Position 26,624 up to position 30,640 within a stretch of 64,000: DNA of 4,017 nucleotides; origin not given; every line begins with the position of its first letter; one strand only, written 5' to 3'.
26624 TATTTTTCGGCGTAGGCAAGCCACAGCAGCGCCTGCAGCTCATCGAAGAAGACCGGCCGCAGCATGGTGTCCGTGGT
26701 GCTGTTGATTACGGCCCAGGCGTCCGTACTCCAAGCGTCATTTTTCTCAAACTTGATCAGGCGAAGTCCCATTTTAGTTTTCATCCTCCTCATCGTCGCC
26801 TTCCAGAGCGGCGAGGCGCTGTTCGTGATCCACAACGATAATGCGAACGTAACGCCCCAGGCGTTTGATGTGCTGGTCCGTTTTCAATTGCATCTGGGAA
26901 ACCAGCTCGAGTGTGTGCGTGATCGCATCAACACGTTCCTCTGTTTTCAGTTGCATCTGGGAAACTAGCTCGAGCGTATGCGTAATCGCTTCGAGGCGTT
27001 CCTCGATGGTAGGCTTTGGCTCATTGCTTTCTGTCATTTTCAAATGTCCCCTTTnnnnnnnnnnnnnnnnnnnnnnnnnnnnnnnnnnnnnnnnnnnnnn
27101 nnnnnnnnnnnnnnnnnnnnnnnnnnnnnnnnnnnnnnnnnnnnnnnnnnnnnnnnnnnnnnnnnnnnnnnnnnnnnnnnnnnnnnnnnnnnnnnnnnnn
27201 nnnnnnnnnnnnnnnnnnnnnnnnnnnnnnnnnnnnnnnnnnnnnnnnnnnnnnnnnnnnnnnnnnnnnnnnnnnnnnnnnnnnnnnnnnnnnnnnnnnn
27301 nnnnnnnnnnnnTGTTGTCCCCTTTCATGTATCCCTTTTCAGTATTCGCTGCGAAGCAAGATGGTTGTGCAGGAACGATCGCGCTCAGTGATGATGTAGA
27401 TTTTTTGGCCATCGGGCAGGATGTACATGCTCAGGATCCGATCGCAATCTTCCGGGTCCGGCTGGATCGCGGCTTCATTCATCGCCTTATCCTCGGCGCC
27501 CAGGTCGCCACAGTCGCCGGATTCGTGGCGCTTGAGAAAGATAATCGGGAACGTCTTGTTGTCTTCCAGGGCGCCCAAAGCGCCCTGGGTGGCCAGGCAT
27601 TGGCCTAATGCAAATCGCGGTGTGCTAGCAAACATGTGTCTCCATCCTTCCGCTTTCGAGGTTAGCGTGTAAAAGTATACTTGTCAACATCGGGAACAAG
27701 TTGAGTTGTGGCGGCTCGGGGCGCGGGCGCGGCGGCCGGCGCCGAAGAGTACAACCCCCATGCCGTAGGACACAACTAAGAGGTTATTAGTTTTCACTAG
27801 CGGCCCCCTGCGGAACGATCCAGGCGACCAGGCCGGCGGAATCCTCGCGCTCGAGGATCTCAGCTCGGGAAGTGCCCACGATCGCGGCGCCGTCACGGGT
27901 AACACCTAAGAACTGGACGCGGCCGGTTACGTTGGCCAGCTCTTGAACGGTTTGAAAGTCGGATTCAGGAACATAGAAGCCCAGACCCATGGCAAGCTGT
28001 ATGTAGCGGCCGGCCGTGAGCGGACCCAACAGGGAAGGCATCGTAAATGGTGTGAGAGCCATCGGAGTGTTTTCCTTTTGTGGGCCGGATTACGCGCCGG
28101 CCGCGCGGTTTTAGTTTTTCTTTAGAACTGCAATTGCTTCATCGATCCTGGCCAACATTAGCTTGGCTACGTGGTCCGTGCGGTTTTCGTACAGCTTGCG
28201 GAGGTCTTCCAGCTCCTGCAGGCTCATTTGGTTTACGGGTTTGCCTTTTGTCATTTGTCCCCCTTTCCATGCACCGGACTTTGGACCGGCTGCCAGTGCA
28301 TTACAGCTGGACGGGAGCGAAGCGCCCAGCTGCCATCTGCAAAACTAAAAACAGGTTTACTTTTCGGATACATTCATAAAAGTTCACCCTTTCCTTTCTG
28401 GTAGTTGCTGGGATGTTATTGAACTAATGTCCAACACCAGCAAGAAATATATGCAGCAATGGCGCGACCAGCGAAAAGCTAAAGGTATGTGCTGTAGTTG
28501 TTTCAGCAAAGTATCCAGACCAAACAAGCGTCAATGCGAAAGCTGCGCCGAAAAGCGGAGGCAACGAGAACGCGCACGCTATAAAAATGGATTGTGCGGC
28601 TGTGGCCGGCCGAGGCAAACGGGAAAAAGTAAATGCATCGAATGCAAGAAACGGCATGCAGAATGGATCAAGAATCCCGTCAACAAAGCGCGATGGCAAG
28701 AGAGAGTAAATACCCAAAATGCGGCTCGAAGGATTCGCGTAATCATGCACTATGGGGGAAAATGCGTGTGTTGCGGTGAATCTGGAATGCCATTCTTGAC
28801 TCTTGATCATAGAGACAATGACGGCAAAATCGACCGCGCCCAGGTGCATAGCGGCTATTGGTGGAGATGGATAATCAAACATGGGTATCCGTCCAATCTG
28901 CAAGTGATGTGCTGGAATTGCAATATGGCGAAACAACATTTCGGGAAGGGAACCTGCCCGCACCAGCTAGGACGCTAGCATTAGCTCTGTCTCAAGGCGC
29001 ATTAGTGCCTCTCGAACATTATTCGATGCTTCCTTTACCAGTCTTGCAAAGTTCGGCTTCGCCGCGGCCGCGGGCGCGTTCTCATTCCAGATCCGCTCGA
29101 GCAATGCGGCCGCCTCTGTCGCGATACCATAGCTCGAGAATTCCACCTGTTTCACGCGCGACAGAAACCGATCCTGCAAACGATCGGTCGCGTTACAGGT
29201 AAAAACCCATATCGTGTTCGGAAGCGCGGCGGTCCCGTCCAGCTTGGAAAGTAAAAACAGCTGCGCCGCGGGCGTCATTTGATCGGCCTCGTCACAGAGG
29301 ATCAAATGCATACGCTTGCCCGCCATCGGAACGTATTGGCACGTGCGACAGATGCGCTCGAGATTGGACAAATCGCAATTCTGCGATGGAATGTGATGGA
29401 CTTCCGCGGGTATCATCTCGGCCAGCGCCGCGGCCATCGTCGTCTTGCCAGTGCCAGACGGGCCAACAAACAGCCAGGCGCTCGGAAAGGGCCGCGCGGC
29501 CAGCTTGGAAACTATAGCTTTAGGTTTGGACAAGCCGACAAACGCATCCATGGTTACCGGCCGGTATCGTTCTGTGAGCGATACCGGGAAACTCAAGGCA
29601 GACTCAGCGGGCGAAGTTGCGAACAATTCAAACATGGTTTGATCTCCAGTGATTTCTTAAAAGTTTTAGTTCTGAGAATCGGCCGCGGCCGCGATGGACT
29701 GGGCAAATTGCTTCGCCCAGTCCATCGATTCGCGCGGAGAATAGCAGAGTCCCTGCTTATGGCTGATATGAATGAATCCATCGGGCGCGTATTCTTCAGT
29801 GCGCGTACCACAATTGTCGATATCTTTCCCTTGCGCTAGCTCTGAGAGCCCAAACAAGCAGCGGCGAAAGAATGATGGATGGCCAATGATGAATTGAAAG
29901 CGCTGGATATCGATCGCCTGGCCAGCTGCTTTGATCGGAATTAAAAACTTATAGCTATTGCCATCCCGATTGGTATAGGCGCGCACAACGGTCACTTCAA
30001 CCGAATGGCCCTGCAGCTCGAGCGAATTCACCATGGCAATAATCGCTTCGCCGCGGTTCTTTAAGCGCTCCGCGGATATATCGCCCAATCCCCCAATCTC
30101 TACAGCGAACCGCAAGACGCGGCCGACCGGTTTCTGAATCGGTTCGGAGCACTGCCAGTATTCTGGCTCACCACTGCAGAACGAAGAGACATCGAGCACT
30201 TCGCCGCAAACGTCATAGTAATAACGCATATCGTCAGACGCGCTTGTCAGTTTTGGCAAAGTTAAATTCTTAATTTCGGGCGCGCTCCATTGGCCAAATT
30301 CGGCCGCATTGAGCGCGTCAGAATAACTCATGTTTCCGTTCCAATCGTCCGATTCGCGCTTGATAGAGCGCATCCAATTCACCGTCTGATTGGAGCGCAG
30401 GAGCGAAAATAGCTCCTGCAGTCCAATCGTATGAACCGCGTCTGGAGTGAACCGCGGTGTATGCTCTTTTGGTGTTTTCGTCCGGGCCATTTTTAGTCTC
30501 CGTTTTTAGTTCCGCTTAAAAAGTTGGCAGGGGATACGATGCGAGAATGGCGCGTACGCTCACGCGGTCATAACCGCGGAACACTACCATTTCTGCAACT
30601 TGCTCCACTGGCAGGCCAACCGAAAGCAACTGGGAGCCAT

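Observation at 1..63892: Whole window is a zero-spacer 64-kb palindrome: signature of a covalently closed hairpin telomere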

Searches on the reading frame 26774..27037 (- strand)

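Call 61: search_protein_families(library=pfam, proteins=[window:26774-27037:-], max_evalue=0.05)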
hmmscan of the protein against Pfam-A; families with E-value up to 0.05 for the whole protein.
window:26774-27037:- (87 aa): 3 families
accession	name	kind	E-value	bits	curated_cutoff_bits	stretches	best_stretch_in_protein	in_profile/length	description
PF11471.13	Sugarporin_N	-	0.0096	16.6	25.7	0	72-79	3-10/31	Maltoporin periplasmic N-terminal extension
PF03915.18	AIP3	-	0.011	15.3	31.6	1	12-80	289-358/406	Actin interacting protein 3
PF12328.13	Rpp20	-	0.039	14.3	24.6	1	17-79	57-97/118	Rpp20 subunit of nuclear RNase MRP and P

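Call 62: search_protein_families(library=phrogs, proteins=[window:26774-27037:-], max_evalue=0.01)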
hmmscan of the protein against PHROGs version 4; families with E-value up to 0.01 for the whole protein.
window:26774-27037:- (87 aa): 0 families

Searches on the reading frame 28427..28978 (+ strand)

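Call 7: search_protein_families(library=pfam, proteins=[window:28427-28978:+], max_evalue=0.01)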
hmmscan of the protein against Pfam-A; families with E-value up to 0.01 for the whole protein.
window:28427-28978:+ (183 aa): 0 families

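Call 61: search_protein_families(library=pfam, proteins=[window:28451-28978:+], max_evalue=0.05)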
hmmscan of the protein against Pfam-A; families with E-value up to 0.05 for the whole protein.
window:28451-28978:+ (175 aa): 0 families

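Call 62: search_protein_families(library=phrogs, proteins=[window:28451-28978:+], max_evalue=0.01)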
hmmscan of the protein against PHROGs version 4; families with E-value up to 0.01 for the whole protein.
window:28451-28978:+ (175 aa): 2 families
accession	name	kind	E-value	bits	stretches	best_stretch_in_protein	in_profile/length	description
phrog_144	-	DNA, RNA and nucleotide metabolism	4.9e-06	27.3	1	49-163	28-134/175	HNH endonuclease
phrog_6050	-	DNA, RNA and nucleotide metabolism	0.001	19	1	83-162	292-358/402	HNH endonuclease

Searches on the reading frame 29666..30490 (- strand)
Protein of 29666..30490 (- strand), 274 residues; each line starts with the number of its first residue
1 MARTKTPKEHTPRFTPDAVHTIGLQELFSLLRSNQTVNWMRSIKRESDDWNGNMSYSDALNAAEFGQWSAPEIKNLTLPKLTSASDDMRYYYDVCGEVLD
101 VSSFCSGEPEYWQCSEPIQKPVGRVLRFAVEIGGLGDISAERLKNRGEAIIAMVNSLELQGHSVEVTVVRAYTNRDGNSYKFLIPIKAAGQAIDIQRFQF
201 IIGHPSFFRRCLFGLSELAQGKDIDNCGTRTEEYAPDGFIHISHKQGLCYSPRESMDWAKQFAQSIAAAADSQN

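Call 7: search_protein_families(library=pfam, proteins=[window:29666-30490:-], max_evalue=0.01)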
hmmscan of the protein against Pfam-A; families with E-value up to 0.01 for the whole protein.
window:29666-30490:- (274 aa): 1 family
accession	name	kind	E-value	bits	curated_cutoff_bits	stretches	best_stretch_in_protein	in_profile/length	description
PF23822.1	DUF7192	-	5.3e-24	85.5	27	1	23-219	18-223/281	Domain of unknown function (DUF7192)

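Call 62: search_protein_families(library=phrogs, proteins=[window:29666-30490:-], max_evalue=0.01)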
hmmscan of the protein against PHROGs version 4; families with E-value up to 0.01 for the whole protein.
window:29666-30490:- (274 aa): 2 families
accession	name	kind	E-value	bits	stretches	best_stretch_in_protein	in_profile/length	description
phrog_1909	-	unknown function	2.2e-28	100.3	1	23-231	21-238/287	-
phrog_7005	-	unknown function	0.0016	18.8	1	76-218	86-223/281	-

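Call 67: search_solved_structures(query=window:29666-30490:-, max_evalue=1)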
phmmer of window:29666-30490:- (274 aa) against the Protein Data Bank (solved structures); distinct sequences matched with E-value up to 1: 1.
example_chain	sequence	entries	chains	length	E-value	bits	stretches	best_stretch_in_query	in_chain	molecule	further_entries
5myj_B2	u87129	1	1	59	0.64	12.5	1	118-158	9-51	50S ribosomal protein L30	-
